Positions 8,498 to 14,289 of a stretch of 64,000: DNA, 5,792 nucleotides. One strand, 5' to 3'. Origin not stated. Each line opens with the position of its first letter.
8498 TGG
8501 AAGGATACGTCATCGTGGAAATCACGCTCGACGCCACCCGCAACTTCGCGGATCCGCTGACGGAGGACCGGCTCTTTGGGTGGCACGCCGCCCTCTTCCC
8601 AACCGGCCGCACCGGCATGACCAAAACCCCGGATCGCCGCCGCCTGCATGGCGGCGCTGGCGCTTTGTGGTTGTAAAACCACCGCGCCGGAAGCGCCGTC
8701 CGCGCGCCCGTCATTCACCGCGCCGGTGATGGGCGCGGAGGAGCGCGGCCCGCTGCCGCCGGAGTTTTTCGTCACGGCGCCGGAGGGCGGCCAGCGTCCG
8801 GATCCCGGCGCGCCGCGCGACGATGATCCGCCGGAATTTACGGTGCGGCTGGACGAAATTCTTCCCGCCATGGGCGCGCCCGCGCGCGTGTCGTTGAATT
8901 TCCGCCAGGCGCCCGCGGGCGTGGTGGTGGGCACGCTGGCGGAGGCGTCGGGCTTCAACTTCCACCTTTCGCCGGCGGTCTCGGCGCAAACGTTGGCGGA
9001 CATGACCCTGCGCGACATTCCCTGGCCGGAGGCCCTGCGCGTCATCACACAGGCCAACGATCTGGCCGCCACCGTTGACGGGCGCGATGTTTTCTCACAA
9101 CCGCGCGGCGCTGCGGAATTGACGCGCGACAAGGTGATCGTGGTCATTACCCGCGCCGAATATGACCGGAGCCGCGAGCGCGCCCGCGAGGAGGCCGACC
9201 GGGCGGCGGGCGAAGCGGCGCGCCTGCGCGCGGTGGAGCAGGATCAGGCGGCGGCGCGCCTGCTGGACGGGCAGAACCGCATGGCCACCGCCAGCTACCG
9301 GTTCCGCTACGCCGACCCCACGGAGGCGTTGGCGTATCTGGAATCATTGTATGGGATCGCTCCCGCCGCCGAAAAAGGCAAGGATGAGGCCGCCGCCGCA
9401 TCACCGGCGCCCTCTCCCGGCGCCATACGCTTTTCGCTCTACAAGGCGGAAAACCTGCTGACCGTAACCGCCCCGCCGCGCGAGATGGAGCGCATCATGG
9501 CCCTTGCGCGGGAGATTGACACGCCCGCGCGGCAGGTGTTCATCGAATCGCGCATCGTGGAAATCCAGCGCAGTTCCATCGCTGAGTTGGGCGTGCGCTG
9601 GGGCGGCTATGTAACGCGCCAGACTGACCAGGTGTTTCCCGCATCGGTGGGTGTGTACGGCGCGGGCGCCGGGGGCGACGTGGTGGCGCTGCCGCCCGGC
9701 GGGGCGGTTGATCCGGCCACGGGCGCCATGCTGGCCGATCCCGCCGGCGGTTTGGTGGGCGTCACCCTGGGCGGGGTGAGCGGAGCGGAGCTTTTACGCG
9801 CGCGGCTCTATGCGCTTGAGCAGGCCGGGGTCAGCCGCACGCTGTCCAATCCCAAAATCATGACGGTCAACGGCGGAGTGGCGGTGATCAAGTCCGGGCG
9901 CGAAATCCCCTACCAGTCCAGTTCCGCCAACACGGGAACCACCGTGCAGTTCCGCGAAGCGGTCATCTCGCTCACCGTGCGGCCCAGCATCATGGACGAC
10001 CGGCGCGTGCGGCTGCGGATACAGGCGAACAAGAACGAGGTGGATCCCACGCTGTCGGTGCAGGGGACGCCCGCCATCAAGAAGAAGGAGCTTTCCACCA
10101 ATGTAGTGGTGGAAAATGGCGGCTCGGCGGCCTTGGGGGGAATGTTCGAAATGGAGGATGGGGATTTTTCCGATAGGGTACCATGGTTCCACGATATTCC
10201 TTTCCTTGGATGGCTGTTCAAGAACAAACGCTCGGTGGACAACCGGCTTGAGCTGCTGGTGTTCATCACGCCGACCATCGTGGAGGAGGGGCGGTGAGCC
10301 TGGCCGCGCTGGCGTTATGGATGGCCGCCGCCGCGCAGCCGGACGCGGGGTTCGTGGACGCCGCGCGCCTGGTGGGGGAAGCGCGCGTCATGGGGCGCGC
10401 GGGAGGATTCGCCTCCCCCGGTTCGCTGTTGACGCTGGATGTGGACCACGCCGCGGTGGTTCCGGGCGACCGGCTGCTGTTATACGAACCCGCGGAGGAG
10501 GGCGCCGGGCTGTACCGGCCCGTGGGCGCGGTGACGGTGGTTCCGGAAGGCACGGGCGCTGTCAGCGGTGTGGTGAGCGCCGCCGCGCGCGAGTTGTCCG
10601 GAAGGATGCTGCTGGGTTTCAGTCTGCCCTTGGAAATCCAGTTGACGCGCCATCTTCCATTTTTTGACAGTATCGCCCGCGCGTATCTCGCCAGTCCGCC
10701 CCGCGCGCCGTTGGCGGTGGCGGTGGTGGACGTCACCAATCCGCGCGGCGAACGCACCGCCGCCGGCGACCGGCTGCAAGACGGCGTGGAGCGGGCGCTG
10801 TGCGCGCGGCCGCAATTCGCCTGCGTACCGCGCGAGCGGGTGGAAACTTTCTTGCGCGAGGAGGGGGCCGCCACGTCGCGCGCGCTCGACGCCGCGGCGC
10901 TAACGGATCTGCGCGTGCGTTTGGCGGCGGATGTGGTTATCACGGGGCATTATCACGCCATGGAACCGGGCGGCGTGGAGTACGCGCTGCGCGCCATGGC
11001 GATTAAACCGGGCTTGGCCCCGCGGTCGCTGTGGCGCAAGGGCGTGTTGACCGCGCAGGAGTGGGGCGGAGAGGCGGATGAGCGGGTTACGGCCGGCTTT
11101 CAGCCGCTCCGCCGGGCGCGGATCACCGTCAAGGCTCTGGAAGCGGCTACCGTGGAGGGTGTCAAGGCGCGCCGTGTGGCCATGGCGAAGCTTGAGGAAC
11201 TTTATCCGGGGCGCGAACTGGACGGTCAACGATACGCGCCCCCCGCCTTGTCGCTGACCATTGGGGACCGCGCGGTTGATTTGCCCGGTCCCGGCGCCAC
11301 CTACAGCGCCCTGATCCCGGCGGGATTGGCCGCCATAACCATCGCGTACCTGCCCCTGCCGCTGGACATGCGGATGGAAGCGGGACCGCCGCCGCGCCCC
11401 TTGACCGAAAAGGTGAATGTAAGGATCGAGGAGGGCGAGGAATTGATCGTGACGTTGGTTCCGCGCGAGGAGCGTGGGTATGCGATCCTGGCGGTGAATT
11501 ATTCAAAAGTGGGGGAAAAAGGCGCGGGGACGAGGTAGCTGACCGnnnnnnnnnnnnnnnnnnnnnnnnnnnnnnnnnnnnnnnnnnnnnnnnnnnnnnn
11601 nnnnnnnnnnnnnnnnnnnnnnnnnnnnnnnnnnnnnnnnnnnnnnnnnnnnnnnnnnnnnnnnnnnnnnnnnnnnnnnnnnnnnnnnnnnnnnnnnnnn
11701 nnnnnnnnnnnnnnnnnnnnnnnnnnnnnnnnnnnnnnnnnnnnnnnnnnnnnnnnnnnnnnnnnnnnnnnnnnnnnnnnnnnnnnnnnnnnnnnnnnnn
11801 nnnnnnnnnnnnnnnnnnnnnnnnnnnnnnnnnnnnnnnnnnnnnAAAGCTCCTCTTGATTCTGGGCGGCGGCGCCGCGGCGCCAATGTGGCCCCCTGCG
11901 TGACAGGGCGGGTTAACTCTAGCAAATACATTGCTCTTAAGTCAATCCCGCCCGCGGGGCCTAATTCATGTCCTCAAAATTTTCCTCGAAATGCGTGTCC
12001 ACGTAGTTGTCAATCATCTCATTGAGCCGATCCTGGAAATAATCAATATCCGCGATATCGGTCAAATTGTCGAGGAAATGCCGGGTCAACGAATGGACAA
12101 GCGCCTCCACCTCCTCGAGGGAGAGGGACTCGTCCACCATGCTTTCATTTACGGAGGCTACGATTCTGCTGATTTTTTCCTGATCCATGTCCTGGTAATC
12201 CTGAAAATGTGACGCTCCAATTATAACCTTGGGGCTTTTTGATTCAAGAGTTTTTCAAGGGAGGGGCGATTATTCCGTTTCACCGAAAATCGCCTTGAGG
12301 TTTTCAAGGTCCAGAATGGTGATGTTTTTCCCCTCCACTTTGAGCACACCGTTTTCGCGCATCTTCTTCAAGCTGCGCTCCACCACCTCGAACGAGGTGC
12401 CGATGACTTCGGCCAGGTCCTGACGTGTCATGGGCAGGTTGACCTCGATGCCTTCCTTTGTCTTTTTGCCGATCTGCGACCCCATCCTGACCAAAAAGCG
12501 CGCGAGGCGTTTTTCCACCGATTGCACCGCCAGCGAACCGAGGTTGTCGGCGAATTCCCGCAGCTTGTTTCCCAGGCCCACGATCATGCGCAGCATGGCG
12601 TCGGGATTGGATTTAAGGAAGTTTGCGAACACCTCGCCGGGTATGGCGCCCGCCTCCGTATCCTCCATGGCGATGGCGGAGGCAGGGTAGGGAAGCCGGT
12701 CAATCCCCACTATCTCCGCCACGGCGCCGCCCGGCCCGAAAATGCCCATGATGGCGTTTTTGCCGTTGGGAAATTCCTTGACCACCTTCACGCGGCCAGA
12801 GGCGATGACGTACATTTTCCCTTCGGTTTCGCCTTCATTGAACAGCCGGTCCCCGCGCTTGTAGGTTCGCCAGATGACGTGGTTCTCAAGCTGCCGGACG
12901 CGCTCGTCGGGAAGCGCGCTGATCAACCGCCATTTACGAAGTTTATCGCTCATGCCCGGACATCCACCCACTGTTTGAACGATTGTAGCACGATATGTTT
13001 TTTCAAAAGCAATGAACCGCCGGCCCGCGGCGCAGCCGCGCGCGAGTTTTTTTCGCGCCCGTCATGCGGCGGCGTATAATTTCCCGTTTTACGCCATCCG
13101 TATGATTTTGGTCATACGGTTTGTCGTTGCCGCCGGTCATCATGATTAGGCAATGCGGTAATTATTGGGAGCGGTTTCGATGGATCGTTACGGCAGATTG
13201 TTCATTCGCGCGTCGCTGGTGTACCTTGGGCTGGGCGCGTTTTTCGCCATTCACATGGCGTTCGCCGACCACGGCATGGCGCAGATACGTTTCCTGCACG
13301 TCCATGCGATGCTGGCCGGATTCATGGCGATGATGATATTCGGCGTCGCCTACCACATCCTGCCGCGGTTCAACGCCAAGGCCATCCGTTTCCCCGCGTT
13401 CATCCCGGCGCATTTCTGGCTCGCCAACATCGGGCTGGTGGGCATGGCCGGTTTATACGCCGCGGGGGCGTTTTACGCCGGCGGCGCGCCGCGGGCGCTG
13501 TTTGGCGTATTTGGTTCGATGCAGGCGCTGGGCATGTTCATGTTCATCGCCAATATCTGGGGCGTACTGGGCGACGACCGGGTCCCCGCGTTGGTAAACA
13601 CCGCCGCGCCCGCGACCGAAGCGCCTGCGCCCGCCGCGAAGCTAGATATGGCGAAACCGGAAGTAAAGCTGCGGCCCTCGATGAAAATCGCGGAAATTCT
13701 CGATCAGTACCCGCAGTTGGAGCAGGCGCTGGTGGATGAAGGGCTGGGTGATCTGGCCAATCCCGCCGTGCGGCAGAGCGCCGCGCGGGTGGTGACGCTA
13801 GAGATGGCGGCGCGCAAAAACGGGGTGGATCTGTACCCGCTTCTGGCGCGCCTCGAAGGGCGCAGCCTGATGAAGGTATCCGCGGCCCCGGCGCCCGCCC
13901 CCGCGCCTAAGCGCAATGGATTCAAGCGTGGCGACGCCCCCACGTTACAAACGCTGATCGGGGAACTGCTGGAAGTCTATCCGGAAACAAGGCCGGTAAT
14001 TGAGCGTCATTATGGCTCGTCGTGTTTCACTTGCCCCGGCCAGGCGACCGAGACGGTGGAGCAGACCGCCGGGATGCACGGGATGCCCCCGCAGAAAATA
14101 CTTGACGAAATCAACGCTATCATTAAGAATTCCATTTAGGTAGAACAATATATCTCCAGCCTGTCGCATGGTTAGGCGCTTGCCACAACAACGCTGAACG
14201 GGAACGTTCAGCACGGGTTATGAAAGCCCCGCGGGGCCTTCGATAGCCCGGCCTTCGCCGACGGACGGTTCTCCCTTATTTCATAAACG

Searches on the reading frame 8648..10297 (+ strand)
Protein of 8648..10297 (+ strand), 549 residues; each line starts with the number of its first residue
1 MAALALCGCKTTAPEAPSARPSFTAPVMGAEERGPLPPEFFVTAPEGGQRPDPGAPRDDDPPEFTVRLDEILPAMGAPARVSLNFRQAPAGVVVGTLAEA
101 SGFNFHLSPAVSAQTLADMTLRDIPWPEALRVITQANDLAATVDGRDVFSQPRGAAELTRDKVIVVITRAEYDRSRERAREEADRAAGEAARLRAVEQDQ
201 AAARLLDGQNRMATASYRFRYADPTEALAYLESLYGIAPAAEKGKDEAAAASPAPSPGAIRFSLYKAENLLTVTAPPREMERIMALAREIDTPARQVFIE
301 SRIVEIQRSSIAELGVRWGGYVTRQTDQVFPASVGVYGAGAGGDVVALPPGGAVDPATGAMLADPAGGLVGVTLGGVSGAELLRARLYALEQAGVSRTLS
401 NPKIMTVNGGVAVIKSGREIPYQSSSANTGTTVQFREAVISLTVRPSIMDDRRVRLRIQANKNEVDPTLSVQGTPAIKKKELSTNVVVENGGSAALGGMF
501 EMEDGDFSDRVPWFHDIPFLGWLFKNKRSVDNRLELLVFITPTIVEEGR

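Call 35: search_protein_families(library=pfam, proteins=[window:8648-10297:+], max_evalue=0.00001)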
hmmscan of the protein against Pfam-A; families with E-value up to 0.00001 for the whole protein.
window:8648-10297:+ (549 aa): 2 families
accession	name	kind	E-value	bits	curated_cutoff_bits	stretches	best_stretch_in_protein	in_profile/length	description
PF00263.26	Secretin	-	1.1e-45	155.7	27.5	1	389-546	1-169/169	Bacterial type II and III secretion system protein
PF03958.22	Secretin_N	-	1.1e-10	42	28.2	1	215-296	2-69/69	Bacterial type II/III secretion system short domain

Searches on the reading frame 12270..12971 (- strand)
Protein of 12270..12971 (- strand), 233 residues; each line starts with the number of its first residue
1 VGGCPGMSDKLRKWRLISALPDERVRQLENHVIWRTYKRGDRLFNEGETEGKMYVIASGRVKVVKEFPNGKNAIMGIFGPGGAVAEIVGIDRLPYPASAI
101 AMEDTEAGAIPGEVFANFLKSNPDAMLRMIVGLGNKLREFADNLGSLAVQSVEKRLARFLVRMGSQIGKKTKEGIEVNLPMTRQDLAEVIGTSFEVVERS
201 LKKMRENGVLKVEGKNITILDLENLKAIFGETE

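Call 36: search_protein_families(library=pfam, proteins=[window:12270-12971:-], max_evalue=0.00001)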
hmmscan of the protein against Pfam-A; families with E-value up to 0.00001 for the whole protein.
window:12270-12971:- (233 aa): 3 families
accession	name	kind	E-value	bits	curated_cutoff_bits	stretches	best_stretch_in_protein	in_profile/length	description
PF00027.35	cNMP_binding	-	1.2e-20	73.7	27.5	1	35-122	2-89/89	Cyclic nucleotide-binding domain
PF13545.12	HTH_Crp_2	-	1.4e-19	70.2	27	1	154-228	1-70/70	Crp-like helix-turn-helix domain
PF00325.26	Crp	-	7.6e-08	32.4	21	1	179-210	1-32/32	Bacterial regulatory proteins, crp family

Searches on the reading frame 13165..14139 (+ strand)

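Call 20: search_protein_families(library=pfam, proteins=[window:13165-14139:+], max_evalue=0.00001)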
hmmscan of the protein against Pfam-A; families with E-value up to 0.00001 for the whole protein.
window:13165-14139:+ (324 aa): 2 families
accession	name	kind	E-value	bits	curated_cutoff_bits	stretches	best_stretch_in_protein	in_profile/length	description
PF08984.16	DUF1858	-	8.2e-27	93.5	32.2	2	171-224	3-56/59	Domain of unknown function (DUF1858)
PF00115.25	COX1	-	2.3e-06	27.2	34.8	1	10-132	3-144/436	Cytochrome C and Quinol oxidase polypeptide I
